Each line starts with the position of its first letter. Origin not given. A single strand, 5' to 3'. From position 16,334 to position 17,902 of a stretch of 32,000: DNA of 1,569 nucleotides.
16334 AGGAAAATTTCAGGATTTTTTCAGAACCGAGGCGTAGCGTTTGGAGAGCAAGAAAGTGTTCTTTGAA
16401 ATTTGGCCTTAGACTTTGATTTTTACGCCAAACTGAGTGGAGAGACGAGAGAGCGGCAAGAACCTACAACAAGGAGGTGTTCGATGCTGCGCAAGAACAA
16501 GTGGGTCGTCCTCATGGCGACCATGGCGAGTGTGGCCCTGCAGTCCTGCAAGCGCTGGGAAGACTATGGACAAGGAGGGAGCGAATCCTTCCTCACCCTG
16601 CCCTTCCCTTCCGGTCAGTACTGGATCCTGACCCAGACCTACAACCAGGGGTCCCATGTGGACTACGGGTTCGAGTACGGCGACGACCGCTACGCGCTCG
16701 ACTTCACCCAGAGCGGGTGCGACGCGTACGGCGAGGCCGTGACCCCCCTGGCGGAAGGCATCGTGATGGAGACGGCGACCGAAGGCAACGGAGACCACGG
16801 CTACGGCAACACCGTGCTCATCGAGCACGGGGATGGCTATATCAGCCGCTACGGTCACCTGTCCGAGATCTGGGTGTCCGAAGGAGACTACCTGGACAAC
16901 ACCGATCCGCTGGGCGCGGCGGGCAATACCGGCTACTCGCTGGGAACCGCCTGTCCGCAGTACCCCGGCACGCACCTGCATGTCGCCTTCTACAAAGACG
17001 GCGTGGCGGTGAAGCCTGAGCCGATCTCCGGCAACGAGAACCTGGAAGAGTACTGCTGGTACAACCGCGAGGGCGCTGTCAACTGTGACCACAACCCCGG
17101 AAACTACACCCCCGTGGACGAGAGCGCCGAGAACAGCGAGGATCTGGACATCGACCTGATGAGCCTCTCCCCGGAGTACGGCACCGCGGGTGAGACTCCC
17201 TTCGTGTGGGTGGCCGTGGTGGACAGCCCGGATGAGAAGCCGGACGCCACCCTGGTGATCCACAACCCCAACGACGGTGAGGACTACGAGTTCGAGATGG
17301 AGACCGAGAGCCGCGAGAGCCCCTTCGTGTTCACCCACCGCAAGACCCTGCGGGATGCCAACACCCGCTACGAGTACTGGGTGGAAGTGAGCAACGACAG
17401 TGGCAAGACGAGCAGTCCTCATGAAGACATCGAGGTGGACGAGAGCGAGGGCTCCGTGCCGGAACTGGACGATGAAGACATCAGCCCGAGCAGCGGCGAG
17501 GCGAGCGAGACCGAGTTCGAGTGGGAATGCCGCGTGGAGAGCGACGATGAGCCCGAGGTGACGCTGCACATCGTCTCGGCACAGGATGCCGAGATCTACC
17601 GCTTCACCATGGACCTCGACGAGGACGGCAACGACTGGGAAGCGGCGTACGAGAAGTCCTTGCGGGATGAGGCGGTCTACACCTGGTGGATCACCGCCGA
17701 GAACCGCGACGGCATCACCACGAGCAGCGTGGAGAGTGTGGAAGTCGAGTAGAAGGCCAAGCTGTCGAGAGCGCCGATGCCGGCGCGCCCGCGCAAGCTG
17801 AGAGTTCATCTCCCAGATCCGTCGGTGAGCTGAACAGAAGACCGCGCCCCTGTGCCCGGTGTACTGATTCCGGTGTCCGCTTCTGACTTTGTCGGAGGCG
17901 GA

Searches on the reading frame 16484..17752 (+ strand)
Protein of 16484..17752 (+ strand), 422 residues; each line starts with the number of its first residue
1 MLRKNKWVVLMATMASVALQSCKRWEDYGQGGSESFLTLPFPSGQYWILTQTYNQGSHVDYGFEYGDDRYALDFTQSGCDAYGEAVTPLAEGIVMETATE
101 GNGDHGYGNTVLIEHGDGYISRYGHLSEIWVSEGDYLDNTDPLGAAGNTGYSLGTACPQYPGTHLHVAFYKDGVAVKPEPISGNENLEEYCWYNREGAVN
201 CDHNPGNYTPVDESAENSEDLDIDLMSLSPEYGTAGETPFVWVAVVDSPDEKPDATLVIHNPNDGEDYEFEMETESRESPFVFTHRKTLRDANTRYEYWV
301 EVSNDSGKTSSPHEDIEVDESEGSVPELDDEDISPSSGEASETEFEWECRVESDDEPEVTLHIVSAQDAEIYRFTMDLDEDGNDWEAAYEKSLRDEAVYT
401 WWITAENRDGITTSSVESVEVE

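Call 8: search_protein_families(library=pfam, proteins=[window:16484-17752:+], max_evalue=0.01)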
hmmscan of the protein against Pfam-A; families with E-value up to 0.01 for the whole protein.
window:16484-17752:+ (422 aa): 1 family
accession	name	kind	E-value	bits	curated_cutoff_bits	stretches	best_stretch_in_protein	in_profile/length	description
PF01551.29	Peptidase_M23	-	1.8e-17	63.8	28.7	1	82-178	12-96/96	Peptidase family M23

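Call 10: find_homologous_proteins(query=window:16484-17752:+)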
Query window:16484-17752:+ (422 aa): 81 proteins with E <= 0.001 among 2882 candidates.
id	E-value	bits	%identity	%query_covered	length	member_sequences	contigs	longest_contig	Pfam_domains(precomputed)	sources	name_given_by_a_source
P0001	3.0e-290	980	100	100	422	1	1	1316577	PF01551.30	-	-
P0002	1.5e-178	612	63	100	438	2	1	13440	PF01551.30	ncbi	-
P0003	9.4e-174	596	62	100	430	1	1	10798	PF01551.30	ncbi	-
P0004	1.3e-172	593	57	100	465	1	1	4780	PF01551.30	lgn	-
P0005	1.5e-171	589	60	100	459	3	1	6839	PF01551.30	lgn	-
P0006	4.5e-171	588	62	100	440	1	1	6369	PF01551.30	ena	-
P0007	1.5e-170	586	61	100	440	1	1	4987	PF01551.30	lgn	-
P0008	4.2e-167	575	61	100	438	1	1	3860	PF01551.30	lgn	-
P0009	2.2e-166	572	56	100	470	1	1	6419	PF01551.30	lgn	-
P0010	3.3e-163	562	60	100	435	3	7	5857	PF01551.30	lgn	-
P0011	1.9e-162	559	59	100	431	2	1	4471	PF01551.30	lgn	-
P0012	2.9e-158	545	57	100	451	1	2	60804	PF01551.30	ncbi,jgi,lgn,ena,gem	ncbi:MAG: M23 family metallopeptidase [Candidatus Gracilibacteria bacterium]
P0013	7.0e-142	491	57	95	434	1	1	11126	PF01551.30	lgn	-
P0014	5.8e-135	469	51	100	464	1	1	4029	PF01551.30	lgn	-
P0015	6.7e-135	468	49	100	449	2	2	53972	PF01551.30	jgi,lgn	jgi:murein DD-endopeptidase MepM/ murein hydrolase activator NlpD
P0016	1.4e-133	464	53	94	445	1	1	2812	PF01551.30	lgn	-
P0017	8.5e-133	461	52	92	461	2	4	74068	PF01551.30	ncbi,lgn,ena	-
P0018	1.1e-131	458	49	100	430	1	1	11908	PF01551.30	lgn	-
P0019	1.5e-129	451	52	95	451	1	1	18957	PF01551.30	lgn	-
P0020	2.6e-129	450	53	94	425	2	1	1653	PF01551.30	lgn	-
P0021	4.5e-128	446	49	98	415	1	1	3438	PF01551.30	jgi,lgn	-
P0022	4.8e-128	446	50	100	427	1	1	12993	PF01551.30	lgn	-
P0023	1.3e-127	444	50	100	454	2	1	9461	PF01551.30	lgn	-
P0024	4.8e-127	443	52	94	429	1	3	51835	PF01551.30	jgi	-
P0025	9.9e-127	441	52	94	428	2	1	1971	PF01551.30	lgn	-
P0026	2.9e-126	440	49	98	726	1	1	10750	PF13229.13,PF01551.30,PF05048.20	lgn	-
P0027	1.5e-125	438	51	95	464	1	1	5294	PF01551.30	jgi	-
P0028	2.7e-123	430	50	98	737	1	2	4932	PF13229.13,PF01551.30,PF05048.20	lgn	-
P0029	4.0e-123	430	48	100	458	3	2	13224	PF01551.30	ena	-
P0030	1.9e-122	427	51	94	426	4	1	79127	PF01551.30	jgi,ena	-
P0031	4.5e-122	426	49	100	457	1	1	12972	PF01551.30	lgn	-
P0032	3.4e-121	423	47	99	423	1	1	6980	PF01551.30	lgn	-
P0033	6.6e-121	422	49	93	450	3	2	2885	PF01551.30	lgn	-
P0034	2.6e-119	417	51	95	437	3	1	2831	PF01551.30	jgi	jgi:hypothetical protein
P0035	1.7e-118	414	48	100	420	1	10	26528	PF01551.30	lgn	-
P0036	3.7e-117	410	49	98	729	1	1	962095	PF13229.13,PF01551.30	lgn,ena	-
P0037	2.6e-116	407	50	90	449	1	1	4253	PF01551.30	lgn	-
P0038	6.9e-116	406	50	94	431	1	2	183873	PF01551.30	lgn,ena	-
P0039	2.0e-115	404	47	100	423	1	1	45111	PF01551.30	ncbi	-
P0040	3.3e-115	404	50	94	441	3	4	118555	PF01551.30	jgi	jgi:hypothetical protein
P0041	4.8e-115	403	47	97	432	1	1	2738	PF01551.30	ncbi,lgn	-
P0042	6.0e-115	403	50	100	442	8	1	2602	PF01551.30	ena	-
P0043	6.6e-115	403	47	100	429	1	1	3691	PF01551.30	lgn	-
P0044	2.4e-114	401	50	96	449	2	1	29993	PF01551.30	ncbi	ncbi:MAG: M23 family metallopeptidase [Candidatus Gracilibacteria bacterium]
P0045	4.9e-114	400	50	93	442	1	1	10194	PF01551.30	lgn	-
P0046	6.9e-114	399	49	96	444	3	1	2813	PF01551.30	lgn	-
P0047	9.3e-113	395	49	91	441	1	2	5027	PF01551.30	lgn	-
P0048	6.3e-112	393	47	93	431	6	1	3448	PF01551.30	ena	-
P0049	2.6e-110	387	49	92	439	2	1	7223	PF01551.30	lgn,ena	-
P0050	1.9e-109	384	48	100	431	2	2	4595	PF01551.30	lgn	-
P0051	3.0e-108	381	44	99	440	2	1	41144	PF01551.30,PF02010.22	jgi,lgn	jgi:murein DD-endopeptidase MepM/ murein hydrolase activator NlpD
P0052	1.5e-107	378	46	96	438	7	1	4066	PF01551.30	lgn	-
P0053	1.6e-106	375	44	98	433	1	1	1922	PF01551.30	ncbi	-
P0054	2.0e-105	371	44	98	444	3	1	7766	PF01551.30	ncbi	-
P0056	5.0e-105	370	46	98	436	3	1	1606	PF01551.30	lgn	-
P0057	7.2e-104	366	47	93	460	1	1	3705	PF01551.30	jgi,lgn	jgi:hypothetical protein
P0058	2.8e-103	364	46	93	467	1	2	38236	PF01551.30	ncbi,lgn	-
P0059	1.8e-101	358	46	89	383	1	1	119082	PF01551.30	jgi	-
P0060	5.1e-100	353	45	94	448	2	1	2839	PF01551.30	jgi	-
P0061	4.4e-97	344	42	100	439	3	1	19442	PF01551.30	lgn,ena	-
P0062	8.1e-97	343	45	98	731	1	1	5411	PF13229.13,PF01551.30,PF22842.4,PF05048.20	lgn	-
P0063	4.8e-91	324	41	100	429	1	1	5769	PF01551.30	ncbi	-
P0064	1.1e-90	323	41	94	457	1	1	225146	PF01551.30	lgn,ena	-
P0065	7.3e-81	290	42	100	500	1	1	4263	PF01551.30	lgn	-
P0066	1.8e-77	279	48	75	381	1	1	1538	PF01551.30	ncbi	ncbi:MAG: M23 family metallopeptidase, partial [Patescibacteria group bacterium]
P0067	2.0e-56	210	56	41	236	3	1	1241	PF01551.30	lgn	-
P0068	7.0e-56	208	52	44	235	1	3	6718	PF01551.30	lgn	-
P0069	1.8e-33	134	41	44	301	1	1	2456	PF01551.30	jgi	-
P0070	6.6e-33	132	43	44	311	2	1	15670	PF01551.30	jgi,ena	-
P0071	1.3e-29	121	44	36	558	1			PF01551.30,PF00041.28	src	-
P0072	1.5e-27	115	41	37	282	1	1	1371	PF01551.30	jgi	jgi:hypothetical protein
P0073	9.8e-27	112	39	39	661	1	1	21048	PF01551.30,PF05048.20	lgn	-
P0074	3.1e-23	100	37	40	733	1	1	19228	PF01551.30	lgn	-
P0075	7.0e-8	50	51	17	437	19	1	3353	PF01551.30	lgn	-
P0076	2.7e-7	48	49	17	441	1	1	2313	PF01551.30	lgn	-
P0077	1.0e-6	46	41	23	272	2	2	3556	PF01551.30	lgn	-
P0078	4.2e-6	44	45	20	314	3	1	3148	PF01551.30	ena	-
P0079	6.4e-5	40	40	20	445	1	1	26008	PF01551.30,PF22759.2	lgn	-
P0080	6.8e-5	40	34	27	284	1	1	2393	PF01551.30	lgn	-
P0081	1.7e-4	39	35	24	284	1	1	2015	PF01551.30,PF13511.12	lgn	-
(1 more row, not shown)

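Call 13: find_related_loci(query=A1, collection=genome_contigs, flank=10000)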
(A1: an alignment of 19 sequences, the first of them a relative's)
Query A1 (422 aa) in genome_contigs; peptide patterns used: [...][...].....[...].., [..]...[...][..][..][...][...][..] (x = any residue, [..] = any of these).
544 stretches matched a pattern; 509 encode a relative of the query (tblastn E <= 1e-3); the best 80 are kept; 80 distinct loci.
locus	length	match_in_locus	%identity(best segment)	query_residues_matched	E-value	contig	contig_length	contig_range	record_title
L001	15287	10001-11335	64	1-422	1e-179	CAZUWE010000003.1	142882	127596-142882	MAG TPA_asm: uncultured Candidatus Peribacteria bacterium isolate SRP342105_co1_252 genome assembly, contig: NODE_129_le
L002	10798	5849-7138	62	1-422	5e-178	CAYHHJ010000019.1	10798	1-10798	MAG TPA_asm: uncultured Candidatus Peribacteria bacterium isolate ERP119702_co1_18 genome assembly, contig: NODE_8023_le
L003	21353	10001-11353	57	1-422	2e-165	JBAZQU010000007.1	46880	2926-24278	MAG: Candidatus Gracilibacteria bacterium isolate SO_2017_SWC_60 scaffold_707_c1_LP-4_2017, whole genome shotgun sequenc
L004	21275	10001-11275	52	34-422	3e-137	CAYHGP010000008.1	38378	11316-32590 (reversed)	MAG TPA_asm: uncultured Candidatus Peribacteria bacterium isolate ERP119702_co2_217 genome assembly, contig: NODE_419_le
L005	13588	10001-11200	52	25-422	2e-131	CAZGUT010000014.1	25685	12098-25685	MAG TPA_asm: uncultured Candidatus Peribacteria bacterium isolate SRP077602_co2_44 genome assembly, contig: NODE_2854_le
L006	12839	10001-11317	50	1-422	4e-130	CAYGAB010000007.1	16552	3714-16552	MAG TPA_asm: uncultured Candidatus Peribacteria bacterium isolate ERP113451_co1_153 genome assembly, contig: NODE_4057_l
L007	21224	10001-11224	50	27-422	5e-123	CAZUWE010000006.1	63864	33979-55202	MAG TPA_asm: uncultured Candidatus Peribacteria bacterium isolate SRP342105_co1_252 genome assembly, contig: NODE_551_le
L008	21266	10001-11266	50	22-422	7e-122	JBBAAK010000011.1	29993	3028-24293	MAG: Candidatus Gracilibacteria bacterium isolate SO_2017_GW3_40 scaffold_947_c1_OW296A_2017, whole genome shotgun seque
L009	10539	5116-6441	50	1-422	5e-121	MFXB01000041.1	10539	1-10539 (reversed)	MAG: Candidatus Peregrinibacteria bacterium RIFCSPLOWO2_01_FULL_48_20 rifcsplowo2_01_scaffold_35523, whole genome shotgu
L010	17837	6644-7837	49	29-422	8e-116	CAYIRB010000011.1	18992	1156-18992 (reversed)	MAG TPA_asm: uncultured Candidatus Peribacteria bacterium isolate ERP119705_co25_662 genome assembly, contig: NODE_1802_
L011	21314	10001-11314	44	6-422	4e-114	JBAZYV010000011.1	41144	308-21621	MAG: Candidatus Gracilibacteria bacterium isolate SO_2017_GW1_90 NODE_4483_length_41144_cov_3.335300_OW334_2017, whole g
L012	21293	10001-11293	47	1-422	4e-114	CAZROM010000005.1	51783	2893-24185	MAG TPA_asm: uncultured Candidatus Peribacteria bacterium isolate SRP278252_co1_824 genome assembly, contig: NODE_851_le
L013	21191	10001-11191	45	37-422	5e-113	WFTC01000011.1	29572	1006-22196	MAG: Candidatus Gracilibacteria bacterium isolate S139_120_esom k151_34061, whole genome shotgun sequence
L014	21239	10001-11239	46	29-422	9e-110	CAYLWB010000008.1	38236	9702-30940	MAG TPA_asm: uncultured Candidatus Peribacteria bacterium isolate SRP300315_co1_78 genome assembly, contig: NODE_568_len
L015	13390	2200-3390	48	37-422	3e-109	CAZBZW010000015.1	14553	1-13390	MAG TPA_asm: uncultured Candidatus Peribacteria bacterium isolate SRP278252_co2_80 genome assembly, contig: NODE_8621_le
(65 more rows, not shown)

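Call 30: find_related_loci(query=A1, collection=viral_contigs, flank=5000)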
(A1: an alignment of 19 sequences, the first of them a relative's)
Query A1 (422 aa) in viral_contigs; peptide patterns used: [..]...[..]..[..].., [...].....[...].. (x = any residue, [..] = any of these).
76 stretches matched a pattern, but none encodes a relative of the query by tblastn (E <= 1e-3).

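Call 57: search_solved_structures(query=A1, max_evalue=0.01, show_alignments=1)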
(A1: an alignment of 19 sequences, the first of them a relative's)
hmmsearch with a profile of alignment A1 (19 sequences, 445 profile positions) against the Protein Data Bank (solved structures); distinct sequences matched with E-value up to 0.01: 41.
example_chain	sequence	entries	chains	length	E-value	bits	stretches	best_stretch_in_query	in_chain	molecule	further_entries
6ue4_A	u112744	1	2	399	1.2e-11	47.5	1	95-162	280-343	ShyA endopeptidase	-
6u2a_A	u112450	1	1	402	1.2e-11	47.5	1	95-162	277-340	ShyA endopeptidase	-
7qrl_A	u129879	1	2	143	3.2e-10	42.8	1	93-160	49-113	DipM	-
7qrl_C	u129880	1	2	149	3.5e-10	42.6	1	93-160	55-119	DipM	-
5kvp_A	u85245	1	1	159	9.6e-10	41.2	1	91-162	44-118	Zoocin A endopeptidase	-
6jn1_A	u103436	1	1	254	1.9e-09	40.2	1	114-164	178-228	Peptidase M23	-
6jn0_A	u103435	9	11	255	1.9e-09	40.2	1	114-164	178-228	Peptidase M23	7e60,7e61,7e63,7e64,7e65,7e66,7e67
6jmz_A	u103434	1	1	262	2e-09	40.2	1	114-164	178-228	Peptidase M23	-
6jmx_A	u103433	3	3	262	2.4e-09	39.9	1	114-174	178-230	Peptidase M23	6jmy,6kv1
5j1l_A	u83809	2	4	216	3.8e-09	39.2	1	97-162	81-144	ToxR-activated gene (TagE)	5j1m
2hsi_A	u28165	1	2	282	8.7e-09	38.1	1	116-162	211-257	Putative peptidase M23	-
3tuf_B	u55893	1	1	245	1.8e-08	37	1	32-240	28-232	Stage II sporulation protein Q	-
9gy1_A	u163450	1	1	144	3e-08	36.3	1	89-162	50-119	Peptidase, M23 family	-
3uz0_B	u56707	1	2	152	3.8e-08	35.9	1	79-187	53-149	Stage II sporulation protein Q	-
9k2v_E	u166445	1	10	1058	3.9e-08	35.9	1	91-159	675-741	Internal protein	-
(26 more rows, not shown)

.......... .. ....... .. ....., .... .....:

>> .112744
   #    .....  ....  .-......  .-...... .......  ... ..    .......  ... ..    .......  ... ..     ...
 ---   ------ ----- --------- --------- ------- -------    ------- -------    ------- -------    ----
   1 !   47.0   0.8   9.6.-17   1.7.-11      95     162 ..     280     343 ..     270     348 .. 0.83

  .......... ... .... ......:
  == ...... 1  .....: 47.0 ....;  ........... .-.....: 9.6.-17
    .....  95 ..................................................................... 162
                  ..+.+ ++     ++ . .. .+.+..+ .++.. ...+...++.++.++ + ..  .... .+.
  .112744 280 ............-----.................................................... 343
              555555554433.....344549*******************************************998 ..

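Call 68: predict_structure(alignment_id=A1)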
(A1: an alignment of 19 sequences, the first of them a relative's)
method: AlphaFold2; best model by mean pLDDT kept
length: 422 residues; sequences in the alignment: 19
mean_pLDDT: 83.7   pTM: 0.51
mean pLDDT of the five models: 83.7, 83.7, 83.1, 82.8, 82.5
residues with pLDDT >= 90: 224; 70-90: 137; 50-70: 16; < 50: 45
segments of 3 or more residues with pLDDT < 50: 1-7, 10-34, 151-156, 212-218
pLDDT, mean of each block of 10 residues (from residue 1): 45 39 32 63 87 85 91 85 91 92 79 94 93 91 84 54 88 91 86 87 73 47 89 92 91 95 94 92 96 93 90 89 88 93 93 95 88 92 92 89 94 96 88
secondary structure, 60 per line:
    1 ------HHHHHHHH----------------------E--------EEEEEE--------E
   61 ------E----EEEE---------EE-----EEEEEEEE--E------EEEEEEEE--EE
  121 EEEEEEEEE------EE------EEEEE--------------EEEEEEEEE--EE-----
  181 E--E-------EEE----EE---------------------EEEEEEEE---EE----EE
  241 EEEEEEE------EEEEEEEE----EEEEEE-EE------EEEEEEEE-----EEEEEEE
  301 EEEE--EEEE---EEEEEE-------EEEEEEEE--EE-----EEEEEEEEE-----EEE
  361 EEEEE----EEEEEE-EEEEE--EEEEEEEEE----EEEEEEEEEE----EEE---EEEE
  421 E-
elements in order: H7-14 E46-51 E72-75 E92-99 E109-116 E119-129 E144-148 E163-171 E192-194 E222-229 E239-247 E254-261 E266-271 E281-288 E294-304 E307-310 E314-319 E327-334 E344-352 E358-365 E370-375 E377-381 E384-392 E397-406 E411-413 E417-421

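Call 71: fold_search(model_id=the predicted structure, library=pdb)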
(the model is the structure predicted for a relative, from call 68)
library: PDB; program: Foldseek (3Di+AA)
matches with E <= 10: 1987; with E <= 0.001: 1082
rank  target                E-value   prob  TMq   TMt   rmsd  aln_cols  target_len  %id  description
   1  6ue4_B                1.3e-07  1.00  0.25  0.30   6.3       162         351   24  ShyA Endopeptidase from Vibrio cholerae (Closed form) (released 2020-05-27)
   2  6ue4_A                1.8e-07  1.00  0.25  0.30   6.6       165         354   25  ShyA Endopeptidase from Vibrio cholerae (Closed form) (released 2020-05-27)
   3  4lla_A                1.8e-07  1.00  0.20  0.36  10.6       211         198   14  Crystal structure of D3D4 domain of the LILRB2 molecule (released 2013-09-11)
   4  2yn3_C                7.1e-07  1.00  0.18  0.25  23.1       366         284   14  Structural insight into the giant calcium-binding adhesin SiiE: implications for the adhesion of Salmonella enterica t (released 2013-04-03)
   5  2gu1                  7.5e-07  1.00  0.25  0.32   4.7       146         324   24  Crystal structure of a zinc containing peptidase from vibrio cholerae (released 2006-07-04)
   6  7y8s_A                9.6e-07  1.00  0.21  0.29  18.6       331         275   14  Crystal structure of sDscam FNIII1-3 domains, isoform beta2v6 (released 2023-05-24)
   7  5j1l_C                1.1e-06  1.00  0.24  0.59   5.5       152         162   24  Crystal structure of Csd1-Csd2 dimer I (released 2016-10-19)
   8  2fdb_P                1.1e-06  1.00  0.18  0.35  21.6       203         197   13  Crystal Structure of Fibroblast growth factor (FGF)8b in complex with FGF Receptor (FGFR) 2c (released 2006-02-07)
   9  6aed                  1.2e-06  1.00  0.20  0.21  21.7       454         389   11  Crystal Structure of the four Ig-like domain of LILRB2(LIR2/ILT4/CD85d) (released 2019-07-31)
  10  6vup                  1.4e-06  1.00  0.19  0.31  17.3       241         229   12  Reverse Transcriptase Diabody with R83T/E85C Mutations (released 2021-02-17)
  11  9gy1                  1.8e-06  1.00  0.24  0.72   3.1       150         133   22  High resolution crystal structure of StM23 peptidoglycan hydrolase (released 2025-06-04)
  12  7eq3                  1.8e-06  1.00  0.17  0.29  14.9       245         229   11  Apo diabody form of CRH2-directed antibody 9F8 (released 2022-05-18)
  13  5j1m_D                1.9e-06  1.00  0.24  0.52   7.0       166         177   20  Crystal structure of Csd1-Csd2 dimer II (released 2016-10-19)
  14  5j1k                  1.9e-06  1.00  0.24  0.52   6.2       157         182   22  Crystal structure of Csd2-Csd2 dimer (released 2016-10-19)
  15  6tpw                  1.9e-06  1.00  0.20  0.22  24.3       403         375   10  Crystal structures of FNIII domain one through four of the human leucocyte common antigen-related protein ( LAR) (released 2020-05-13)
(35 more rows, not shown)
